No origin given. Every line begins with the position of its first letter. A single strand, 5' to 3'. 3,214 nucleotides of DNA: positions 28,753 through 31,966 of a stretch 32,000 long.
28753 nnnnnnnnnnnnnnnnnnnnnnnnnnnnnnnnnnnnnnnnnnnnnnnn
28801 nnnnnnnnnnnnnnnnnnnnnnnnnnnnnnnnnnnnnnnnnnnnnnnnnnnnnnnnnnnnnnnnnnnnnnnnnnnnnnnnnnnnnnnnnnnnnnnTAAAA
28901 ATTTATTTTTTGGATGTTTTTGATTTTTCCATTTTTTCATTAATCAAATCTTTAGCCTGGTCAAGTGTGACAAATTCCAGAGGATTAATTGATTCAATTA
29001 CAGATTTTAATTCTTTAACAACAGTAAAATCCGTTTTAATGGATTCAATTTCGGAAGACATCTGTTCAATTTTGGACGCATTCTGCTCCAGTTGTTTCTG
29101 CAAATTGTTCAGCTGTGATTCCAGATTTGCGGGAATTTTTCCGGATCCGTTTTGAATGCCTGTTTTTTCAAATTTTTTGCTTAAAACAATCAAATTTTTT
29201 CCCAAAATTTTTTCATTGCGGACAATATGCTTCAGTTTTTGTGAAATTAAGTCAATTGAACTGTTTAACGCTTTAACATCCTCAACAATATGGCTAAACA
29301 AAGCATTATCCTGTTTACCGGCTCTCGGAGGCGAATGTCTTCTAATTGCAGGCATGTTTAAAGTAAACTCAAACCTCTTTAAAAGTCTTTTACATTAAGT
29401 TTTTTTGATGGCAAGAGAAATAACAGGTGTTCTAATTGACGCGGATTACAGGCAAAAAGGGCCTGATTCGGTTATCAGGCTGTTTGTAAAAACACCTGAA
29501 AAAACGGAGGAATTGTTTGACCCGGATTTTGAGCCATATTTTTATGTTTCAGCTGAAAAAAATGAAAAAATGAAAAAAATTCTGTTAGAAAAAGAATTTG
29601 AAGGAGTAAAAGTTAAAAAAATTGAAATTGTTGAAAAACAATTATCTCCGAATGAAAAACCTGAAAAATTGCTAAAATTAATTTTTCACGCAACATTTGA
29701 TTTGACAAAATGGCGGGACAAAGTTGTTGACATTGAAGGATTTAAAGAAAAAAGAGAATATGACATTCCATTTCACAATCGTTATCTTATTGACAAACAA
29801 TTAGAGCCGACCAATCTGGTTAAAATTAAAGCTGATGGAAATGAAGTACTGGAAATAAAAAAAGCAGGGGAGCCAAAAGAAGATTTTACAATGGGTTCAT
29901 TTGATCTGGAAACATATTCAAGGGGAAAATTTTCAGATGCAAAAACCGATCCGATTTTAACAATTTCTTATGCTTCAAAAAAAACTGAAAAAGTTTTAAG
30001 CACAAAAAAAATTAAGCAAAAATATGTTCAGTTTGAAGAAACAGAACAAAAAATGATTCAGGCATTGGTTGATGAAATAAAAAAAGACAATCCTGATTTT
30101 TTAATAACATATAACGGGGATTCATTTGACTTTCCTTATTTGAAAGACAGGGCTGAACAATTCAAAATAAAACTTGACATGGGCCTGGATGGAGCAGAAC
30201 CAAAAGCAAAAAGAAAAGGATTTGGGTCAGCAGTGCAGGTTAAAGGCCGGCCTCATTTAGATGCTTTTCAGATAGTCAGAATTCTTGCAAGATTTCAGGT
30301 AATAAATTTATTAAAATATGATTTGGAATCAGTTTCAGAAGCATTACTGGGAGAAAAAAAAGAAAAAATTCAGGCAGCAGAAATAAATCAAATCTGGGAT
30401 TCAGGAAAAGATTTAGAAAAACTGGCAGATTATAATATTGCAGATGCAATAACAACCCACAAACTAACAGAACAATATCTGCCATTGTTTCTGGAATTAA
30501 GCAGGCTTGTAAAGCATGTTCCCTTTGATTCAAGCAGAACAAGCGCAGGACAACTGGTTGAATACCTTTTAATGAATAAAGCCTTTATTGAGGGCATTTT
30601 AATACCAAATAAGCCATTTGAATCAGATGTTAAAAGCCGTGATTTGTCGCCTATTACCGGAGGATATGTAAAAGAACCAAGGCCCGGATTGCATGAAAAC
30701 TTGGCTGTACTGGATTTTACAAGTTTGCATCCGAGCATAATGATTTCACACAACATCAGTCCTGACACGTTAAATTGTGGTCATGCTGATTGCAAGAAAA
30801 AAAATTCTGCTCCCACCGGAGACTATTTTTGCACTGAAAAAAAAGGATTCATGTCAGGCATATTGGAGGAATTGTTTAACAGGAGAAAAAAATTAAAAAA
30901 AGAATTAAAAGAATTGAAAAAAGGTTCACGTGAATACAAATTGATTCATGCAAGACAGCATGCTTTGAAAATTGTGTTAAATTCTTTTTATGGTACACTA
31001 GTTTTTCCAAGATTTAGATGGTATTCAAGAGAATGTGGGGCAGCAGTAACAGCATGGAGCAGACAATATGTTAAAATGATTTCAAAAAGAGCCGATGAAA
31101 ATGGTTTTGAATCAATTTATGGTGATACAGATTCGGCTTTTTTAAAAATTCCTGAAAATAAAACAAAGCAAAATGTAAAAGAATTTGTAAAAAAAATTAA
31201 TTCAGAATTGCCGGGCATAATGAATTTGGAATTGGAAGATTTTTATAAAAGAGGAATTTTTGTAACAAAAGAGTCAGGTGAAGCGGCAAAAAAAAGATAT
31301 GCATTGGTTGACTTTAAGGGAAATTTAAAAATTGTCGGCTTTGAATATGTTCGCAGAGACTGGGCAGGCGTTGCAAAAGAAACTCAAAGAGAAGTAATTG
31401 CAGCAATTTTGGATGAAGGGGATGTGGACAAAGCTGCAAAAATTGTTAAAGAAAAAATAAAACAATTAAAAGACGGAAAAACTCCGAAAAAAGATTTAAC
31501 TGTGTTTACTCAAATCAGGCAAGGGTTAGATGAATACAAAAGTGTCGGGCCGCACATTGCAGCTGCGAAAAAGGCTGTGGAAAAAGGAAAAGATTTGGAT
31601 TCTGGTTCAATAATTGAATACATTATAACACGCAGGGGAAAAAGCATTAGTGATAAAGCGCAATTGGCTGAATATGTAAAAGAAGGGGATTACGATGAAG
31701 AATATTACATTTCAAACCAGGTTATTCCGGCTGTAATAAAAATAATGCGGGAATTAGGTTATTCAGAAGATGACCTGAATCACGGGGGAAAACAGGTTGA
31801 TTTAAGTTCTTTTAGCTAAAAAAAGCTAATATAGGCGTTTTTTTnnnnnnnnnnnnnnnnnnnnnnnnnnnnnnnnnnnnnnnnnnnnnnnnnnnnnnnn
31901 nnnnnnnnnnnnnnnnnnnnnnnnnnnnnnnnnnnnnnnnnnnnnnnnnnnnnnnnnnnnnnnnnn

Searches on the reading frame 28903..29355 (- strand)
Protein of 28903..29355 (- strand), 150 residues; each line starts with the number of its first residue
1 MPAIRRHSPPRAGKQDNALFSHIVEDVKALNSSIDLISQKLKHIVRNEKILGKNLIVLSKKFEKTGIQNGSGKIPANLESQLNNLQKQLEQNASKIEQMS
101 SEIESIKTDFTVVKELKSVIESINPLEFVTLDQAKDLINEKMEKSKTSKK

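Call 8: search_protein_families(library=pfam, proteins=[window:28903-29355:-], max_evalue=1)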
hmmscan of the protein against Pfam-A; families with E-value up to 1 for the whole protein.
window:28903-29355:- (150 aa): 21 families
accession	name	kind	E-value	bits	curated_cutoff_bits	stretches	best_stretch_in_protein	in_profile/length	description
PF19353.4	DUF5930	-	0.00071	19.2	27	1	26-136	127-235/320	Family of unknown function (DUF5930)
PF03357.26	Snf7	-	0.00086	19.4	27.3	1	27-124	3-95/171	Snf7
PF04728.18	LPP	-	0.00093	19.9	29.1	1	82-115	2-35/53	Lipoprotein leucine-zipper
PF04012.17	PspA_IM30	-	0.0037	17.3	33.9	1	76-125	108-157/220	PspA/IM30 family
PF01496.24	V_ATPase_I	-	0.008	14.6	30.7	1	30-136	14-125/815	V-type ATPase 116kDa subunit family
PF08654.15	DASH_Dad2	-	0.018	15.9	26.9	1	78-146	17-82/99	DASH complex subunit Dad2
PF08650.15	DASH_Dad4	-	0.018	15.5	29.8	1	14-49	7-42/71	DASH complex subunit Dad4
PF07889.17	DUF1664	-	0.018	15.5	34.6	1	77-125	63-112/124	Protein of unknown function (DUF1664)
PF20667.3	Sec10_N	-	0.026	15.1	27.4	0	20-65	8-54/118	Exocyst complex component Sec10, N-terminal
PF09429.15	Wbp11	-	0.033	15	24.3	1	42-91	26-75/78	WW domain binding protein 11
PF24423.1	OVT1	-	0.035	14.9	30.9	1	77-122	26-71/100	Major antigen, helical domain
PF04513.17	Baculo_PEP_C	-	0.04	14.4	38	1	67-124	25-80/140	Baculovirus polyhedron envelope protein, PEP, C terminus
PF05531.17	NPV_P10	-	0.068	14.1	29.8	0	22-49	8-35/75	Nucleopolyhedrovirus P10 protein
PF18977.5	DUF5713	-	0.088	13.6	27.3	1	80-114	56-88/107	Family of unknown function (DUF5713)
PF15191.11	Synaptonemal_3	-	0.11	12.8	27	1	76-128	12-64/92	Synaptonemal complex central element protein 3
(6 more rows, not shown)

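Call 52: search_protein_families(library=pfam, alignment_id=A4, max_evalue=0.01)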
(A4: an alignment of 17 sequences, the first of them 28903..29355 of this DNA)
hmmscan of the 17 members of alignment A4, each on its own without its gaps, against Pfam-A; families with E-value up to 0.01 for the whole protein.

A. member 1, window:28903-29355:- (150 aa): 5 families
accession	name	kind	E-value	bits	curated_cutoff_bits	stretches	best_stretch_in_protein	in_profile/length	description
PF19353.4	DUF5930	-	0.00071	19.2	27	1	26-136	127-235/320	Family of unknown function (DUF5930)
PF03357.26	Snf7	-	0.00086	19.4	27.3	1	27-124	3-95/171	Snf7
PF04728.18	LPP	-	0.00093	19.9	29.1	0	82-115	2-35/53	Lipoprotein leucine-zipper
PF04012.17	PspA_IM30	-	0.0037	17.3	33.9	1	76-125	108-157/220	PspA/IM30 family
PF01496.24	V_ATPase_I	-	0.008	14.6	30.7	1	30-136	14-125/815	V-type ATPase 116kDa subunit family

B. families by the number of members that match (of 17 scanned): 30 families (the first 25 are shown)
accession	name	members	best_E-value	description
PF05531.17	NPV_P10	10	7.2e-06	Nucleopolyhedrovirus P10 protein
PF09429.15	Wbp11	3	6.8e-05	WW domain binding protein 11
PF04728.18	LPP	3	0.00093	Lipoprotein leucine-zipper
PF01496.24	V_ATPase_I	3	0.0012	V-type ATPase 116kDa subunit family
PF08614.16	ATG16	2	0.00011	Autophagy protein 16 (ATG16)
PF12325.13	TMF_TATA_bd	2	0.0048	TATA element modulatory factor 1 TATA binding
PF07957.16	DUF3294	1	0.00018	Protein of unknown function (DUF3294)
PF19353.4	DUF5930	1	0.00071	Family of unknown function (DUF5930)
PF15619.11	Lebercilin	1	0.00074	Ciliary protein causing Leber congenital amaurosis disease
PF03357.26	Snf7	1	0.00086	Snf7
PF23203.1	KIF21A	1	0.0016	KIF21A-like domain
PF01519.22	DUF16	1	0.0036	Protein of unknown function DUF16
PF05615.18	THOC7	1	0.0036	Tho complex subunit 7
PF04012.17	PspA_IM30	1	0.0037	PspA/IM30 family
PF03961.19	FapA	1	0.0039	Flagellar Assembly Protein A beta solenoid domain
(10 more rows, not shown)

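Call 53: search_solved_structures(query=A4, max_evalue=1)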
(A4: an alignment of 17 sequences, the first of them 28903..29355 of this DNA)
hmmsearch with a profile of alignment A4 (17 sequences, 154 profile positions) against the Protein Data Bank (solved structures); distinct sequences matched with E-value up to 1: 72 (the best 60 are shown).
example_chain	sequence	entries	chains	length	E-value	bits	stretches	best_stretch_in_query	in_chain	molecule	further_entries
5apx_A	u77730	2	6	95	0.00057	22.9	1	80-127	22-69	GENERAL CONTROL PROTEIN GCN4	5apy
5apw_A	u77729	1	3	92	0.002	21.1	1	80-122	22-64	GENERAL CONTROL PROTEIN GCN4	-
5apz_A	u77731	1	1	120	0.0023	21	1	71-117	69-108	GENERAL CONTROL PROTEIN GCN4, NOR1 TCAR0761, GENERAL CONTROL PROTEIN GCN4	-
5apu_A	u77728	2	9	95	0.0031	20.6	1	80-125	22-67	GENERAL CONTROL PROTEIN GCN4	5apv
7o92_A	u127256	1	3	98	0.0041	20.1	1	79-116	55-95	hypothetical protein UY81_C0065G0003 residues 18-54 from Candidatus Giovannonibacteria bac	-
2yny_A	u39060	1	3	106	0.0043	20.1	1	73-111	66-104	GENERAL CONTROL PROTEIN GCN4, PUTATIVE INNER MEMBRANE PROTEIN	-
8qae_A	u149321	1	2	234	0.0053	19.8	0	58-123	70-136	sc-apCC-6-SLLA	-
5zhy_A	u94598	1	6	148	0.0069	19.4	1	90-131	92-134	Spike glycoprotein, Spike glycoprotein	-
5aps_A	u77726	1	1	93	0.017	18.1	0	80-113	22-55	GENERAL CONTROL PROTEIN GCN4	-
5apt_A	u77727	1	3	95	0.018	18.1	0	80-113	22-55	GENERAL CONTROL PROTEIN GCN4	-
5apq_A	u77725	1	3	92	0.018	18.1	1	80-121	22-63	GENERAL CONTROL PROTEIN GCN4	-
9rgy_A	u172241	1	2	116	0.018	18.1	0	80-118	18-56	sc-apCC3-CW-0NTT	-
8a3k_UNK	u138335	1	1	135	0.021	17.8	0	60-127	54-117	sc-apCC-4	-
9r1j_A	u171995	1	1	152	0.022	17.8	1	60-123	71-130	sc-apCC-4-NR-1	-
8qox_B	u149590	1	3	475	0.025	17.6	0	59-110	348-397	Conserved membrane protein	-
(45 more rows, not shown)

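Call 85: search_protein_families(library=ncbifam, proteins=[window:28903-29355:-], max_evalue=0.1)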
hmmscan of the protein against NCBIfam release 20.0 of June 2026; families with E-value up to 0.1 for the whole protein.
window:28903-29355:- (150 aa): 7 families
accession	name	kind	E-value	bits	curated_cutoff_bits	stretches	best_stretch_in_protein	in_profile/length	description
NF011925.1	PRK15396.1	subfamily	0.00094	19.4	108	0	81-114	26-59/78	major outer membrane lipoprotein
TIGR03017.1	EpsF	equivalog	0.0012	17.6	422.75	1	68-147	257-332/444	chain length determinant protein EpsF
NF008729.0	PRK11747.1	equivalog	0.0013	17.2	598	1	25-138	312-412/703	ATP-dependent DNA helicase DinG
NF003034.1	PRK03918.1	equivalog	0.0035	15.4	700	1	25-147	619-735/878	DNA double-strand break repair ATPase Rad50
NF038071.1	lat_flg_LafA_2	exception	0.0038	16.6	365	1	24-123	106-208/284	lateral flagellin LafA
NF004769.0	PRK06107.1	equivalog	0.014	14.2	617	1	39-116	217-296/402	aspartate transaminase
NF010349.0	PRK13777.1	equivalog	0.019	14.4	153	1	67-147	99-180/190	HTH-type transcriptional regulator Hpr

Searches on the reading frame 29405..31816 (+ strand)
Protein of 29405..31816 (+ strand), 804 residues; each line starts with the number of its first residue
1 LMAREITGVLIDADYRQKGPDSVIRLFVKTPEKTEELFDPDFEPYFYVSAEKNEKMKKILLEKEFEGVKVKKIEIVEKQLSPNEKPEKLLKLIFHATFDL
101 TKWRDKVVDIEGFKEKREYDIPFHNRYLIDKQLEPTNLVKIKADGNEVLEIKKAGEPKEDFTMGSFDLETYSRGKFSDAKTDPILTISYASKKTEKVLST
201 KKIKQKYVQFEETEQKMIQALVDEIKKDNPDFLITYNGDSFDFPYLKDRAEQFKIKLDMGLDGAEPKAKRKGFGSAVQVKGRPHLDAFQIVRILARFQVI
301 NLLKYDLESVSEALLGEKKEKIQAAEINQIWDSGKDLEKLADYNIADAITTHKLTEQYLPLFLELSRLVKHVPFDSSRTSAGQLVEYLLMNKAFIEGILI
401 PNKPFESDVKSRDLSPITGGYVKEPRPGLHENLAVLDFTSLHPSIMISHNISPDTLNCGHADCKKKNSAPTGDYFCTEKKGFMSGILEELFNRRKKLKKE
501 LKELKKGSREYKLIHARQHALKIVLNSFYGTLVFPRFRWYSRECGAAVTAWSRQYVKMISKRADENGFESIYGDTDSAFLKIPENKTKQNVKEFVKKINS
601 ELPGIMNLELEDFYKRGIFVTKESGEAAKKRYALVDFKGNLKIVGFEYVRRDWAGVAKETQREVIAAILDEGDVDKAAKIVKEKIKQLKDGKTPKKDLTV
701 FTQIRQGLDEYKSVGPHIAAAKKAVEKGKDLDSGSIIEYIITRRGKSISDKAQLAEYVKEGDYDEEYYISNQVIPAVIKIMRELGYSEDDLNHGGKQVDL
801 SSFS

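Call 9: search_protein_families(library=ncbifam, proteins=[window:29405-31816:+], max_evalue=0.1)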
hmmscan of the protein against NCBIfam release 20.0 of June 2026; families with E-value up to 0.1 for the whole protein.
window:29405-31816:+ (804 aa): 9 families
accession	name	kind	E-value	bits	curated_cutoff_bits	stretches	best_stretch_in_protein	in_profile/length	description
TIGR00592.1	pol2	superfamily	5.3e-90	302.9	239.95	2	417-781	800-1175/1176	DNA polymerase (pol2)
NF004421.0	PRK05762.1-2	equivalog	1e-78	265.5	570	1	4-798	5-792/795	DNA polymerase II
NF004417.0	PRK05761.1-3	equivalog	2.5e-65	221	780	1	202-770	270-831/858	DNA-directed DNA polymerase I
NF004422.0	PRK05762.1-4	equivalog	5.5e-55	187.1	1103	1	45-782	44-772/789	DNA polymerase II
NF004419.0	PRK05761.1-5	equivalog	9.1e-55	186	1285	2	193-792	331-921/932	DNA-directed DNA polymerase I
NF004420.0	PRK05762.1-1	equivalog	6.9e-47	160.6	1435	1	13-780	10-764/783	DNA polymerase II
NF004418.0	PRK05761.1-4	subfamily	1.1e-44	152.8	692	1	418-793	324-702/717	type B DNA-directed DNA polymerase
NF004415.0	PRK05761.1-1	equivalog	4.3e-40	137.4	1289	2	200-790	276-863/883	DNA-directed DNA polymerase I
NF004416.0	PRK05761.1-2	equivalog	1.1e-29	103.3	516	1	359-768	257-634/665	type B DNA-directed DNA polymerase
